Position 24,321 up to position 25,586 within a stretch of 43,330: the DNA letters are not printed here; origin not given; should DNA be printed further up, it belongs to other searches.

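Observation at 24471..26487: Orphan ThDP E1 alpha/beta pair (no E2/E3) embedded in a nucleotide-sugar operon: candidate two-carbon sugar-branching enzyme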

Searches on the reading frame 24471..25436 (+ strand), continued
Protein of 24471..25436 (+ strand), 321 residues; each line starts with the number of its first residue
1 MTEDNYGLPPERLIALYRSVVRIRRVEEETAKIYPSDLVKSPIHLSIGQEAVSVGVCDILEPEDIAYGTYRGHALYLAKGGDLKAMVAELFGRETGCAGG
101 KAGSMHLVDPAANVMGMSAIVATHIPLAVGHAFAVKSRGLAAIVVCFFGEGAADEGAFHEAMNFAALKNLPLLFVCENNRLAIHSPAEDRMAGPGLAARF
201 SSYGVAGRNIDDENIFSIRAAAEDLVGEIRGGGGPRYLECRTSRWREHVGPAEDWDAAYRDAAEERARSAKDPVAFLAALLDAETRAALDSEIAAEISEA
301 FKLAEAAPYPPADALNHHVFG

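Call 55: get_annotated_region(hit=H2, flank=14000)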
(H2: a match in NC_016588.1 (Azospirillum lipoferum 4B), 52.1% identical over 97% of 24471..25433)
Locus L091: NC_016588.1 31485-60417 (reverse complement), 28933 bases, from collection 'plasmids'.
description: Azospirillum lipoferum 4B plasmid AZO_p6, complete sequence
organism: Azospirillum lipoferum 4B (NCBI taxid 862719)
taxonomy: Bacteria; Pseudomonadota; Alphaproteobacteria; Rhodospirillales; Azospirillaceae; Azospirillum; Azospirillum lipoferum; Azospirillum lipoferum 4B
host: -; source: -; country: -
typing (MOB-suite, as given by PLSDB): non-mobilizable; replicon rep_cluster_1806
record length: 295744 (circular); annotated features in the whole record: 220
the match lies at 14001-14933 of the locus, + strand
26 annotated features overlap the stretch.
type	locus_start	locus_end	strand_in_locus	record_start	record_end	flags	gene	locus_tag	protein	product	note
CDS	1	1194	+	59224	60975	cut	-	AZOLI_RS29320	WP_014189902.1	tetratricopeptide repeat protein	-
CDS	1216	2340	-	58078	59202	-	-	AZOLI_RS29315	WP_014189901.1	WavE lipopolysaccharide synthesis family protein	-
CDS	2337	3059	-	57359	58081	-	-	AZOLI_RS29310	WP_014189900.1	hypothetical protein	-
CDS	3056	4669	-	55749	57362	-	-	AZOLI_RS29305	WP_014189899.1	glycosyltransferase family 2 protein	-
CDS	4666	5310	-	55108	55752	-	-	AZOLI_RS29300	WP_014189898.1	HAD family phosphatase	-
CDS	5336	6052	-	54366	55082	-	-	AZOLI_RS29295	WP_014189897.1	hypothetical protein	-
CDS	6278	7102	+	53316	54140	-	-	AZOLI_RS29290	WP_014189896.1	class I SAM-dependent methyltransferase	-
CDS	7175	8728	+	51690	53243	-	-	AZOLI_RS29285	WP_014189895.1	tetratricopeptide repeat protein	-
CDS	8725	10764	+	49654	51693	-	-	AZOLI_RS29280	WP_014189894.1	glycosyltransferase family 41 protein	-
CDS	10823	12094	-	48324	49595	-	-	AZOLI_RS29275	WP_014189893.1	HAD-IIIA family hydrolase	-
CDS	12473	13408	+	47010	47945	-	-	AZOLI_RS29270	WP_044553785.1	NAD(P)-dependent oxidoreductase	-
CDS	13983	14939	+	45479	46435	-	-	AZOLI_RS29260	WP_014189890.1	thiamine pyrophosphate-dependent dehydrogenase E1 component subunit alpha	-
CDS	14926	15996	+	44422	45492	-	-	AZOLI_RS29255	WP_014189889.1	transketolase C-terminal domain-containing protein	-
CDS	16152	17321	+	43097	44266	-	-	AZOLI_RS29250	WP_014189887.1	DegT/DnrJ/EryC1/StrS family aminotransferase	-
CDS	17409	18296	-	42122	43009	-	-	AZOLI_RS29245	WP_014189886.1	S-methyl-5'-thioadenosine phosphorylase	GO:0009116 - nucleoside metabolic process [Evidence IEA]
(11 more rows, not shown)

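Call 56: get_annotated_region(hit=H9, flank=14000)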
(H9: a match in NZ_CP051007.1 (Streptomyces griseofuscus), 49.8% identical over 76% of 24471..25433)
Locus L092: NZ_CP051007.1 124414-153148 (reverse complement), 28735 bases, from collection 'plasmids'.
description: Streptomyces griseofuscus strain DSM 40191 plasmid pSGRIFU1, complete sequence
organism: Streptomyces griseofuscus (NCBI taxid 146922)
taxonomy: Bacteria; Actinomycetota; Actinomycetes; Kitasatosporales; Streptomycetaceae; Streptomyces; Streptomyces griseofuscus
host: -; source: -; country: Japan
typing (MOB-suite, as given by PLSDB): mobilizable; replicon rep_cluster_1915; relaxase MOBF
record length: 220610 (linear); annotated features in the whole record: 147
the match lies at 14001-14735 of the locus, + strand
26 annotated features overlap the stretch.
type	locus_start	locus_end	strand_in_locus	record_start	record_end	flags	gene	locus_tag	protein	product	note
CDS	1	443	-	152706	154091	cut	-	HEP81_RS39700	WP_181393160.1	MFS transporter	GO:0055085 - transmembrane transport [Evidence IEA]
CDS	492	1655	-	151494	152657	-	-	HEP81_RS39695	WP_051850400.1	acyltransferase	-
CDS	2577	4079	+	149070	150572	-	-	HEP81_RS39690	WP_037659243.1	phage/plasmid primase, P4 family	GO:0006260 - DNA replication [Evidence IEA]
CDS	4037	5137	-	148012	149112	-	-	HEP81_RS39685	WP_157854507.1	hypothetical protein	-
CDS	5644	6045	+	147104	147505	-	-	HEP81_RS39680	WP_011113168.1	DUF6009 family protein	-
CDS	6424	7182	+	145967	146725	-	-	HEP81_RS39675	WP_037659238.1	alpha/beta fold hydrolase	-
CDS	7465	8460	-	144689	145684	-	-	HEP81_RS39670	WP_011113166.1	ScbA/BarX family gamma-butyrolactone biosynthesis protein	-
CDS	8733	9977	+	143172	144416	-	-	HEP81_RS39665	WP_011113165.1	cytochrome P450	-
CDS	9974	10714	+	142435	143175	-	-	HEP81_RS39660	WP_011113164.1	hypothetical protein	-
CDS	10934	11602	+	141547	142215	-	-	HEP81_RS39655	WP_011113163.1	ScbR family autoregulator-binding transcription factor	-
CDS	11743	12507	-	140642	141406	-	-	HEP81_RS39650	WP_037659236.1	SDR family oxidoreductase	-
CDS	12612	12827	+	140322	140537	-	-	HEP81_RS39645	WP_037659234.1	acyl-CoA carboxylase subunit epsilon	-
CDS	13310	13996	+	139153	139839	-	-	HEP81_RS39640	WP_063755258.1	ScbR family autoregulator-binding transcription factor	-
CDS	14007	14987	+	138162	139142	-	-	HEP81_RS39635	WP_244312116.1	thiamine pyrophosphate-dependent dehydrogenase E1 component subunit alpha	-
CDS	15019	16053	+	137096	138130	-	-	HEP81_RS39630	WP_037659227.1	transketolase C-terminal domain-containing protein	-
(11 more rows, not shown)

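Call 62: get_annotated_region(hit=H4, flank=9000)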
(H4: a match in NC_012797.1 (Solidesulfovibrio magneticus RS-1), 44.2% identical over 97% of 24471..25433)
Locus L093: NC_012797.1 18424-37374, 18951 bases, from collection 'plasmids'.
description: Solidesulfovibrio magneticus RS-1 plasmid pDMC1, complete sequence
organism: Solidesulfovibrio magneticus RS-1 (NCBI taxid 573370)
taxonomy: Bacteria; Thermodesulfobacteriota; Desulfovibrionia; Desulfovibrionales; Desulfovibrionaceae; Solidesulfovibrio; Solidesulfovibrio magneticus; Solidesulfovibrio magneticus RS-1
host: -; source: -; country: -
typing (MOB-suite, as given by PLSDB): non-mobilizable
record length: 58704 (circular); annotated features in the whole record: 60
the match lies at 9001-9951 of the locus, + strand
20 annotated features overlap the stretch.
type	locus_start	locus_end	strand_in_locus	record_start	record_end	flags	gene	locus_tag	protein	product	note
CDS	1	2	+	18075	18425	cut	-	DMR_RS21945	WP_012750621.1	transposase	-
CDS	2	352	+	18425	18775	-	tnpB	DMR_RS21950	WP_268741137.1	IS66 family insertion sequence element accessory protein TnpB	-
CDS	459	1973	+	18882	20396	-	-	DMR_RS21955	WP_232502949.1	IS66 family transposase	-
CDS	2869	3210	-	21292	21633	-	-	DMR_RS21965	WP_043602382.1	hypothetical protein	-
CDS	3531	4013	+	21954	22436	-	-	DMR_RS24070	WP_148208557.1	VTT domain-containing protein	-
CDS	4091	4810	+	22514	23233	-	-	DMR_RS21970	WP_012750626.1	glycosyltransferase family 2 protein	-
CDS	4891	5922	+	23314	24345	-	-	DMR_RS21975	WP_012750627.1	glycosyltransferase family 2 protein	-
CDS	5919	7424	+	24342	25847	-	-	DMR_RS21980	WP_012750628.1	radical SAM protein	-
CDS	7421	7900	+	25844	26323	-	-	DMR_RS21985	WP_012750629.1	NUDIX domain-containing protein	-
CDS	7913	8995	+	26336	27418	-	-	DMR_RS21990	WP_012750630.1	kinase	-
CDS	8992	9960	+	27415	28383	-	-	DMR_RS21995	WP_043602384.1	thiamine pyrophosphate-dependent dehydrogenase E1 component subunit alpha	-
CDS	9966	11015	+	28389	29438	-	-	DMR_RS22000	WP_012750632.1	transketolase C-terminal domain-containing protein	-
CDS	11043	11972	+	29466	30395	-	-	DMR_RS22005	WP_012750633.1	GDP-L-fucose synthase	-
CDS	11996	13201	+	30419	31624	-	-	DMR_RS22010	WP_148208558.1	DegT/DnrJ/EryC1/StrS family aminotransferase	-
CDS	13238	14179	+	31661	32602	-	-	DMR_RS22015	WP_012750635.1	NAD-dependent epimerase/dehydratase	-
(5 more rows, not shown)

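Call 63: get_annotated_region(hit=H5, flank=9000)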
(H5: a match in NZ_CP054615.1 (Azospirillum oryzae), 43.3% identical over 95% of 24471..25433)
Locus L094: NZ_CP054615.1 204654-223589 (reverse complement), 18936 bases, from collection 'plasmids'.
description: Azospirillum oryzae strain KACC 14407 plasmid unnamed1, complete sequence
organism: Azospirillum oryzae (NCBI taxid 286727)
taxonomy: Bacteria; Pseudomonadota; Alphaproteobacteria; Rhodospirillales; Azospirillaceae; Azospirillum; Azospirillum oryzae
host: -; source: cell culture,soil; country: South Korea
typing (MOB-suite, as given by PLSDB): non-mobilizable; replicon rep_cluster_1806
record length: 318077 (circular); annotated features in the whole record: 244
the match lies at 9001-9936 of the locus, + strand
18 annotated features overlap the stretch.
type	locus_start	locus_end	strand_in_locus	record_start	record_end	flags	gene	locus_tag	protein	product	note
CDS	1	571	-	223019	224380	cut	-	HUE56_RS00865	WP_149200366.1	SGNH/GDSL hydrolase family protein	-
CDS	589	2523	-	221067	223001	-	-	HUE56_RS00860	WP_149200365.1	carbamoyltransferase N-terminal domain-containing protein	GO:0009058 - biosynthetic process [Evidence IEA]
CDS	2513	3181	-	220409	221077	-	-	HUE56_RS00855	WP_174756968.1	class I SAM-dependent methyltransferase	-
CDS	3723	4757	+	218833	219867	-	-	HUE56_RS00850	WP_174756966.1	NAD-dependent epimerase/dehydratase family protein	-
CDS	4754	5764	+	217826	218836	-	-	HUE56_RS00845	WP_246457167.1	SDR family oxidoreductase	-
CDS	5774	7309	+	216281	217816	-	-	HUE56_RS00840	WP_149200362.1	PfkB family carbohydrate kinase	-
CDS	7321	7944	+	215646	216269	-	-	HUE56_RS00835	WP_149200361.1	SIS domain-containing protein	-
CDS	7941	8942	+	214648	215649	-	-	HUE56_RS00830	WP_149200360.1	SDR family oxidoreductase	-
CDS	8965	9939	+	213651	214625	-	-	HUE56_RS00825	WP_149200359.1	thiamine pyrophosphate-dependent dehydrogenase E1 component subunit alpha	-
CDS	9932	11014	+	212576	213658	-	-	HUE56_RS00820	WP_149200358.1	transketolase C-terminal domain-containing protein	-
CDS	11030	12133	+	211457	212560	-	-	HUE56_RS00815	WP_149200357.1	DegT/DnrJ/EryC1/StrS family aminotransferase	-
CDS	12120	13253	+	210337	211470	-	-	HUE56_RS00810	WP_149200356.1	DegT/DnrJ/EryC1/StrS family aminotransferase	-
CDS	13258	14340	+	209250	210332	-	-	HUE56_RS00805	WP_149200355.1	hypothetical protein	-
CDS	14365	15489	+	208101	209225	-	-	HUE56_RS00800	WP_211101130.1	radical SAM protein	-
CDS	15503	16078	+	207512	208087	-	-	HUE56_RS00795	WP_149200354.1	NUDIX domain-containing protein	-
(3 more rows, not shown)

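Call 64: get_annotated_region(hit=H6, flank=7000)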
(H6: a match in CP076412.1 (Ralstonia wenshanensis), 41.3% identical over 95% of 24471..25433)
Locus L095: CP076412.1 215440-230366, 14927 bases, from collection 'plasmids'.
description: Ralstonia wenshanensis strain 56D2 plasmid p56D2, complete sequence
organism: Ralstonia wenshanensis (NCBI taxid 2842456)
taxonomy: Bacteria; Pseudomonadota; Betaproteobacteria; Burkholderiales; Burkholderiaceae; Ralstonia; Ralstonia wenshanensis
host: -; source: soil; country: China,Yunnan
typing (MOB-suite, as given by PLSDB): non-mobilizable
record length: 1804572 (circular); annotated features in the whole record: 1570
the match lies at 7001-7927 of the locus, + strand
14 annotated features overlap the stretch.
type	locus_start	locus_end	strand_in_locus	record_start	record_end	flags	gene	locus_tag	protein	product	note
CDS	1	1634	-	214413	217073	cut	fdhF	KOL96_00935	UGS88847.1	formate dehydrogenase subunit alpha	-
CDS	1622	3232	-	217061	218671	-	-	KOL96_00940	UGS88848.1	NADH-quinone oxidoreductase subunit D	-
CDS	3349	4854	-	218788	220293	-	-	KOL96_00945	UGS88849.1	sigma-70 family RNA polymerase sigma factor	-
CDS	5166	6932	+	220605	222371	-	acsA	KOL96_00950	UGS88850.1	acetate--CoA ligase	-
CDS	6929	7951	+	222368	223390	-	pdhA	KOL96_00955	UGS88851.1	pyruvate dehydrogenase (acetyl-transferring) E1 component subunit alpha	-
CDS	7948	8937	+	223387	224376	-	-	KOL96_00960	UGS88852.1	alpha-ketoacid dehydrogenase subunit beta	-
CDS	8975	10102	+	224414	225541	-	-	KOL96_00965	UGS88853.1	2-oxo acid dehydrogenase subunit E2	-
CDS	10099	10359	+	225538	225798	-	-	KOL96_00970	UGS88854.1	acyl carrier protein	-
CDS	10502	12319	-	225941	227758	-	-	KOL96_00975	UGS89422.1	adenosylcobalamin-dependent ribonucleoside-diphosphate reductase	-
CDS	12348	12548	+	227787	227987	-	-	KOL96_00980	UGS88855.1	hypothetical protein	-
CDS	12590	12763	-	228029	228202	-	-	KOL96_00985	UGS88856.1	hypothetical protein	-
CDS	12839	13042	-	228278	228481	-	-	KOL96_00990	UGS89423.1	DUF2892 domain-containing protein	-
CDS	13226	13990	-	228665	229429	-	-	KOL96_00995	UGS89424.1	c-type cytochrome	-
CDS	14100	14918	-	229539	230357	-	-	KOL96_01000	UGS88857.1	sulfite exporter TauE/SafE family protein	-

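Call 65: get_annotated_region(hit=H13, flank=7000)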
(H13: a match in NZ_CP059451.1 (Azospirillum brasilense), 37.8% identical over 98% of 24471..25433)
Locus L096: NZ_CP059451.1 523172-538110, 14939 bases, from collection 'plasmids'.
description: Azospirillum brasilense strain 2020WEIHUA_K plasmid unnamed2, complete sequence
organism: Azospirillum brasilense (NCBI taxid 192)
taxonomy: Bacteria; Pseudomonadota; Alphaproteobacteria; Rhodospirillales; Azospirillaceae; Azospirillum; Azospirillum brasilense
host: -; source: Prokaryotes,soil; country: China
typing (MOB-suite, as given by PLSDB): mobilizable; relaxase MOBP
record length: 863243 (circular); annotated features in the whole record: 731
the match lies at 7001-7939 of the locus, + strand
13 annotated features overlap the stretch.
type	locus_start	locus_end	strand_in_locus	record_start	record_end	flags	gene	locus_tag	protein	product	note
CDS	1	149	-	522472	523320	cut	-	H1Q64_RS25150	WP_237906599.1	IclR family transcriptional regulator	GO:0006355 - regulation of DNA-templated transcription [Evidence IEA]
CDS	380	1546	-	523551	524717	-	-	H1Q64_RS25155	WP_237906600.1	iron-containing alcohol dehydrogenase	-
CDS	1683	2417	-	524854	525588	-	-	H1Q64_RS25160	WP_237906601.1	ABC transporter ATP-binding protein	-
CDS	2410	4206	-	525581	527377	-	-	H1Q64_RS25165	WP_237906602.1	branched-chain amino acid ABC transporter ATP-binding protein/permease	-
CDS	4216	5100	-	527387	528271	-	-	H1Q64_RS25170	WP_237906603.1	branched-chain amino acid ABC transporter permease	GO:0015803 - branched-chain amino acid transport [Evidence IEA]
CDS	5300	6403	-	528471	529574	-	-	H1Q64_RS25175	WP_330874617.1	ABC transporter substrate-binding protein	-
CDS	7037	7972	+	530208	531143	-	-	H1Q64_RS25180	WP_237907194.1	thiamine pyrophosphate-dependent dehydrogenase E1 component subunit alpha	-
CDS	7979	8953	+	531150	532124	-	-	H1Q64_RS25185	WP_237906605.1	alpha-ketoacid dehydrogenase subunit beta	-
CDS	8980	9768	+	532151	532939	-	-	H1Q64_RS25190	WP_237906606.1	enoyl-CoA hydratase-related protein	-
CDS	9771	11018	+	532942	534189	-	-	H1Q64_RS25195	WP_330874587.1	dihydrolipoamide acetyltransferase family protein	GO:0006096 - glycolytic process [Evidence IEA]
CDS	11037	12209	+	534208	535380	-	-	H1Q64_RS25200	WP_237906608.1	acyl-CoA dehydrogenase family protein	-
CDS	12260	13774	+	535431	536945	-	-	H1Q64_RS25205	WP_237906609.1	AMP-binding protein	-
CDS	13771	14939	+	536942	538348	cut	-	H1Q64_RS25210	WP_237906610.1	MmgE/PrpD family protein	-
